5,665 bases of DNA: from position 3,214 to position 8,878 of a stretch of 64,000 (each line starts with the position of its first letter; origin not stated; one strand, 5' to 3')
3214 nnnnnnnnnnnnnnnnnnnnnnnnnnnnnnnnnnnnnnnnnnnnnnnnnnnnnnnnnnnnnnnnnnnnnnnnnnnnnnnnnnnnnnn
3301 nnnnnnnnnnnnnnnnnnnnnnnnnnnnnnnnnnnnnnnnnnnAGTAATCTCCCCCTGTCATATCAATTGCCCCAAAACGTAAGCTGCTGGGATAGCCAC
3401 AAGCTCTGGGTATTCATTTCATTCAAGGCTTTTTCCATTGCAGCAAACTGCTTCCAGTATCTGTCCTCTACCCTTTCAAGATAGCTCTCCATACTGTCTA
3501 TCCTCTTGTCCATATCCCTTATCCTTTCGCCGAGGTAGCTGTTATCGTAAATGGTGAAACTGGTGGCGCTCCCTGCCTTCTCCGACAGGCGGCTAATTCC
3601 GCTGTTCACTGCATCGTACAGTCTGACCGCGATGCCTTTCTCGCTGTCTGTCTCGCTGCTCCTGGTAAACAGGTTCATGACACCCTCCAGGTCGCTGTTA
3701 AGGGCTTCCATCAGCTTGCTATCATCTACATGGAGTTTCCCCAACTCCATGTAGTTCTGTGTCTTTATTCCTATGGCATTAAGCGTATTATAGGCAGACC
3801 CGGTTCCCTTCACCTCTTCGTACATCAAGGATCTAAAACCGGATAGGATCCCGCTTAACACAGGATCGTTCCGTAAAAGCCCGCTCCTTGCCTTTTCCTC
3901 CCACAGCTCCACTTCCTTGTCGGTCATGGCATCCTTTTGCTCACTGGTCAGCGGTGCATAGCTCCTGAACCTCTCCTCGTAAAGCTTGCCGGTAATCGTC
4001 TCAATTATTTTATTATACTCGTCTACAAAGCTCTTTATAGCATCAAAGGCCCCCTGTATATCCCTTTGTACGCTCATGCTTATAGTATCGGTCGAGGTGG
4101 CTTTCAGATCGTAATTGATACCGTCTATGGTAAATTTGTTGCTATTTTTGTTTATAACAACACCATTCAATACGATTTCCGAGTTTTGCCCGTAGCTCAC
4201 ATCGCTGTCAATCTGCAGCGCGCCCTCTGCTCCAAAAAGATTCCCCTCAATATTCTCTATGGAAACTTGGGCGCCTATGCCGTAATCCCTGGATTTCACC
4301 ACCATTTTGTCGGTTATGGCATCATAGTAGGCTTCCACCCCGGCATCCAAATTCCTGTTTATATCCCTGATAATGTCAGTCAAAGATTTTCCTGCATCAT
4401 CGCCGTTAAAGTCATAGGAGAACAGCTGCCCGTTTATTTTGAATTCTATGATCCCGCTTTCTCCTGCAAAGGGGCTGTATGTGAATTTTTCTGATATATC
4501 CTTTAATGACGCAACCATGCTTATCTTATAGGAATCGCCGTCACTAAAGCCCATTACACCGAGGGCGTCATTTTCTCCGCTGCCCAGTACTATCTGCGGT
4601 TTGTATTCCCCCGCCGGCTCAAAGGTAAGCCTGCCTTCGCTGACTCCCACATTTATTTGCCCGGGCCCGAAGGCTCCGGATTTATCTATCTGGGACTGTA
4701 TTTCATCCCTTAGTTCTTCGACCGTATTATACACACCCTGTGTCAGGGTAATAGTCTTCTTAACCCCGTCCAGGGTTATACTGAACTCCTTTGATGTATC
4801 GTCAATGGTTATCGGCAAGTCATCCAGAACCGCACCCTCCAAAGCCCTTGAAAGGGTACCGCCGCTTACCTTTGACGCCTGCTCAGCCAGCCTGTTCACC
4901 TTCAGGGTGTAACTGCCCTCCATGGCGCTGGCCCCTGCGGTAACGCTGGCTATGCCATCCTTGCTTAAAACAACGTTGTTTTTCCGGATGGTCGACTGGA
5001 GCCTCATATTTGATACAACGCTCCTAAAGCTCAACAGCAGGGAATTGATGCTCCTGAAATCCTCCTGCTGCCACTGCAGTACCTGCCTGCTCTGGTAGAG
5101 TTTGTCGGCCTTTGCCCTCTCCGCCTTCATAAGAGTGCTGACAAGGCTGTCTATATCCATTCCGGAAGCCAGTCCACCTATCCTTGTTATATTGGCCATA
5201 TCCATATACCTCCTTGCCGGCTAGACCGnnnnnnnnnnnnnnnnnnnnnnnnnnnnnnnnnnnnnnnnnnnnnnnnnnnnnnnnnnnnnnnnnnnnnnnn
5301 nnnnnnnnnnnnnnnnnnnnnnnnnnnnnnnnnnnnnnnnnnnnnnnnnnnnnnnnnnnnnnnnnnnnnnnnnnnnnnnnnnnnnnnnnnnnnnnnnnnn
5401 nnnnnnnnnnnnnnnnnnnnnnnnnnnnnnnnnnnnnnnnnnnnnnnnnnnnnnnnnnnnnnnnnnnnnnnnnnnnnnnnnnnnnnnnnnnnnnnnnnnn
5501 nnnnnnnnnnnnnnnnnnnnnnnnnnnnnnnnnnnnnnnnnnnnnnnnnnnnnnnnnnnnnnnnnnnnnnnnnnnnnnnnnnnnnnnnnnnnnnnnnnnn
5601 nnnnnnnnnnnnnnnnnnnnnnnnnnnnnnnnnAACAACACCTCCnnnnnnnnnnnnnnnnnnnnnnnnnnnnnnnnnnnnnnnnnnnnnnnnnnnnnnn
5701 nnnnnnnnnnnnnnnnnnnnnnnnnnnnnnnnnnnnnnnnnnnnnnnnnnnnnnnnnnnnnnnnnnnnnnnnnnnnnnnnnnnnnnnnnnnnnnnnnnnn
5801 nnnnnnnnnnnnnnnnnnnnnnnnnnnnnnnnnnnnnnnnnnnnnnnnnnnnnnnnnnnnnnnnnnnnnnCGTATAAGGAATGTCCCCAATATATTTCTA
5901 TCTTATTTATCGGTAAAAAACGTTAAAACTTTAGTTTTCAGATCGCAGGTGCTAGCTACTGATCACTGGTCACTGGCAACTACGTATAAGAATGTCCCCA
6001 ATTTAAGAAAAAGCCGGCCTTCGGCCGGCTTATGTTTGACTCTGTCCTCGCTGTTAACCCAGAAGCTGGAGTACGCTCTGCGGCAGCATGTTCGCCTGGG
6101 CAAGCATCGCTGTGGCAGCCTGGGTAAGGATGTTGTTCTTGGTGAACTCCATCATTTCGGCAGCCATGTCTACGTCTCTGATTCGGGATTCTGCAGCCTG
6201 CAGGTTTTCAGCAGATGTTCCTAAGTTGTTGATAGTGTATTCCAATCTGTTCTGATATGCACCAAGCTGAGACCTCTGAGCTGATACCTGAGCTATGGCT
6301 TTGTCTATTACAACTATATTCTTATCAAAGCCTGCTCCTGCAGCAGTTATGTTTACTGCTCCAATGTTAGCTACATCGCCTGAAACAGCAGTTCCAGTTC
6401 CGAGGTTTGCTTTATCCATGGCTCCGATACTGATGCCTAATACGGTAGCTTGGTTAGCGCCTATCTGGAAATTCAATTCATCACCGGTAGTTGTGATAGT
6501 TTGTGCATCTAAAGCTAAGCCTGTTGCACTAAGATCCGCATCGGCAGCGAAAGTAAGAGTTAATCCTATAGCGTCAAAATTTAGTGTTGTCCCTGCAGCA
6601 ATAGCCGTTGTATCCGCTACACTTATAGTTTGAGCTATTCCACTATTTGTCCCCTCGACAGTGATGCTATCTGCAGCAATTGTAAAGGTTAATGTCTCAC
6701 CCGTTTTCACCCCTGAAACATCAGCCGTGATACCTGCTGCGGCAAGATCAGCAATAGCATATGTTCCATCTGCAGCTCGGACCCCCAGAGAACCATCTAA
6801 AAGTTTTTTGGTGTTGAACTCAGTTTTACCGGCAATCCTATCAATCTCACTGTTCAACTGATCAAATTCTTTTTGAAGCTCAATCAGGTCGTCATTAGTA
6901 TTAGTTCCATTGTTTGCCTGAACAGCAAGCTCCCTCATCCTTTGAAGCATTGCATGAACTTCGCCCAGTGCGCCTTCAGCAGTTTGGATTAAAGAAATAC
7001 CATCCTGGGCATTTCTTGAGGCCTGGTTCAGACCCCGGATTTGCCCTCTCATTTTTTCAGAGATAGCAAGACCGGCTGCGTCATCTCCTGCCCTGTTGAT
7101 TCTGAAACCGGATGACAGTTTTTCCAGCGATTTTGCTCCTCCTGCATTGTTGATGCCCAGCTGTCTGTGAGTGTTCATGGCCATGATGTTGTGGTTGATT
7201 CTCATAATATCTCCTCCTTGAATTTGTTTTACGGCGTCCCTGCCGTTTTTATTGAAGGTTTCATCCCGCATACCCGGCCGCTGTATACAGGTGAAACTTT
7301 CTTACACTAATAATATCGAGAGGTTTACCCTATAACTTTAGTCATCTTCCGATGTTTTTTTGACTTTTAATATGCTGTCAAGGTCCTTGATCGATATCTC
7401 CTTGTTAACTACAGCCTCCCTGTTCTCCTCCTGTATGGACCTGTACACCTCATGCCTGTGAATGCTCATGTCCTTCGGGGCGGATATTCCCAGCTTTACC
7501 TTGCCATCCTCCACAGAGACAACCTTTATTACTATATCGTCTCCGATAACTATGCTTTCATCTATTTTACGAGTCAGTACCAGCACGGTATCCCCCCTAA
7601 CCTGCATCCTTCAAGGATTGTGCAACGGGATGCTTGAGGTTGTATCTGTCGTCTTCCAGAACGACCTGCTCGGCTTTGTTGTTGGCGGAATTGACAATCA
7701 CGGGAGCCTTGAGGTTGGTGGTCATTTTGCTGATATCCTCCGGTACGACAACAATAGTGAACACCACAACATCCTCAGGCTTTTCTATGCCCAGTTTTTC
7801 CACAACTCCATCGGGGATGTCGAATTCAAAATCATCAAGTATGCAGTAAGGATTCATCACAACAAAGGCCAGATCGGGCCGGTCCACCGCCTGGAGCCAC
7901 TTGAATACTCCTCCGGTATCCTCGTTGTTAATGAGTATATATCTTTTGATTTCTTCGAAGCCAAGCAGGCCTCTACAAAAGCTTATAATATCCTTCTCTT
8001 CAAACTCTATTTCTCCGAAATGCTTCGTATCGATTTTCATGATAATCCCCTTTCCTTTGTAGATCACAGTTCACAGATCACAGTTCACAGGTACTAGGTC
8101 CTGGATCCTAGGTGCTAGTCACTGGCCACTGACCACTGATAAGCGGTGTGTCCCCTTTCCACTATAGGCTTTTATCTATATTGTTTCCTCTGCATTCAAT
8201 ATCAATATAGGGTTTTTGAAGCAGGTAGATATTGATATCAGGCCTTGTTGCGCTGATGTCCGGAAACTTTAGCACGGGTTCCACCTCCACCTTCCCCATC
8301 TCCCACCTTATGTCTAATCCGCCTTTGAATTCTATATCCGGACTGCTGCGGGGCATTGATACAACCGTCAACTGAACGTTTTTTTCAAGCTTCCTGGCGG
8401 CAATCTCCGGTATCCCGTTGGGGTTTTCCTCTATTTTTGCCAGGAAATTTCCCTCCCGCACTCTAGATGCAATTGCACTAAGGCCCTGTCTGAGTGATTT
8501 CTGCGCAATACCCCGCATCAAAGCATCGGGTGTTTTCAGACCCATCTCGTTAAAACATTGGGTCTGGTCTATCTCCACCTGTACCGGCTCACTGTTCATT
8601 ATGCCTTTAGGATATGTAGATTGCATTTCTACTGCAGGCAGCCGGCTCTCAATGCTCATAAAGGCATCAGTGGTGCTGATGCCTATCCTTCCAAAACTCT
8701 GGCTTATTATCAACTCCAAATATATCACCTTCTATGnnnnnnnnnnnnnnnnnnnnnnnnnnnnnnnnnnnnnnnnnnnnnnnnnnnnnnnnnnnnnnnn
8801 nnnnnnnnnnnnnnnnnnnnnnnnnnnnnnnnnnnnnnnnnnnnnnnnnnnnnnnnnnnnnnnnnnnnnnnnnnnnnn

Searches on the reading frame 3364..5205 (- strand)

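Call 55: search_protein_families(library=pfam, proteins=[window:3364-5205:-], max_evalue=0.0001)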
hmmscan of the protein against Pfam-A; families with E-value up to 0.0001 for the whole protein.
window:3364-5205:- (613 aa): 2 families
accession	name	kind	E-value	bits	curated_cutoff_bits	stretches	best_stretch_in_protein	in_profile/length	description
PF07195.17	FliD_C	-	3.8e-53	180.8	25.4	1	339-598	1-235/236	Flagellar hook-associated protein 2 C-terminus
PF02465.23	FliD_N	-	2.5e-25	89.4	24.8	1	14-109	1-96/97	Flagellar hook-associated protein 2 N-terminus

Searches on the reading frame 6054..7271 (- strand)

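Call 55: search_protein_families(library=pfam, proteins=[window:6054-7271:-], max_evalue=0.0001)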
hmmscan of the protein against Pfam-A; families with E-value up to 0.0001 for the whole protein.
window:6054-7271:- (405 aa): 2 families
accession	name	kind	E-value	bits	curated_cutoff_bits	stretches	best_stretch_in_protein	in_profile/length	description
PF00669.25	Flagellin_N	-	1.5e-49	168.1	26.6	1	25-161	1-137/139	Bacterial flagellin N-terminal helical region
PF00700.27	Flagellin_C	-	9.4e-32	109.6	23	1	321-404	3-86/86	Bacterial flagellin C-terminal helical region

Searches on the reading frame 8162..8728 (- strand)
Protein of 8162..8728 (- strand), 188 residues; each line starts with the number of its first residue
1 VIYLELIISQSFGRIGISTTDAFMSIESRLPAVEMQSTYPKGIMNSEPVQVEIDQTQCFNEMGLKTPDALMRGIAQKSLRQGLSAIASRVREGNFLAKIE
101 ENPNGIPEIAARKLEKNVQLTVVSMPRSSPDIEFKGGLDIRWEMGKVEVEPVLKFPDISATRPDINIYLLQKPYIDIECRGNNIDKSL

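Call 55: search_protein_families(library=pfam, proteins=[window:8162-8728:-], max_evalue=0.0001)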
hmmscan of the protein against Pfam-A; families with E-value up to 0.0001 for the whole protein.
window:8162-8728:- (188 aa): 1 family
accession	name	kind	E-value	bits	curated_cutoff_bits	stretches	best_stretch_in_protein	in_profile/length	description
PF20074.4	DUF6470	-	2.2e-39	135.4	28.9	1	7-178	2-177/178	Family of unknown function (DUF6470)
